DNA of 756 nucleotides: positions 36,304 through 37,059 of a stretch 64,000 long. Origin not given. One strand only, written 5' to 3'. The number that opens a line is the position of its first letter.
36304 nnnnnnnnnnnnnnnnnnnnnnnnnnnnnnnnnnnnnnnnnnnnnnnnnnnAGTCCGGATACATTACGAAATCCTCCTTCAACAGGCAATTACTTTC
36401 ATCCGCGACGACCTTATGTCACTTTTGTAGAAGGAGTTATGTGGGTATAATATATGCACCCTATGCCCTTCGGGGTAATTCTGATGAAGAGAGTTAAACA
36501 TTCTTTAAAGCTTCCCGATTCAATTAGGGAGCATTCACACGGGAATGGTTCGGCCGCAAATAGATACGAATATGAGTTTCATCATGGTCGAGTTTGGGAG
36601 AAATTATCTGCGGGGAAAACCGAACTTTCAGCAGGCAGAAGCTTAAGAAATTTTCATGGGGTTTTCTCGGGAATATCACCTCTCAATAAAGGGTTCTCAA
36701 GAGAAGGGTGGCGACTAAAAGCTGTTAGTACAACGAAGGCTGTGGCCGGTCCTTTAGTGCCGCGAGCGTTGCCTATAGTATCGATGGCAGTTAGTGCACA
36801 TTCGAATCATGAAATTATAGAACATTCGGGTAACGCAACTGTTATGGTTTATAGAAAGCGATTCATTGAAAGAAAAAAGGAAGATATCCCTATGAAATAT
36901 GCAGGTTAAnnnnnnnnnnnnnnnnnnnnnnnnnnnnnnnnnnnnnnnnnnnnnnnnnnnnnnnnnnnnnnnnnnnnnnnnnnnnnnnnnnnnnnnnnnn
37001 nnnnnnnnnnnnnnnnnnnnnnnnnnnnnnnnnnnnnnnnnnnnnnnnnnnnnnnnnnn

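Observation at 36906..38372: HTH + 8-Cys + nucleotidyltransferase + HEPN fusion at the island edge, divergent from the cluster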

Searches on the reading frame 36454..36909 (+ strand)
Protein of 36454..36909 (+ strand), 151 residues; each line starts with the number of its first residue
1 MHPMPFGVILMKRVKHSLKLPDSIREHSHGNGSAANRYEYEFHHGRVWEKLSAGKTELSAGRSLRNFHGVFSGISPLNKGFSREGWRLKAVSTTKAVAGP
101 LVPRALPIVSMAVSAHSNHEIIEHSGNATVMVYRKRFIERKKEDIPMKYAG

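Call 8: search_protein_families(library=pfam, proteins=[window:36454-36909:+], max_evalue=0.001)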
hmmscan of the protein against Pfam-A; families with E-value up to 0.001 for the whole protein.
window:36454-36909:+ (151 aa): 0 families
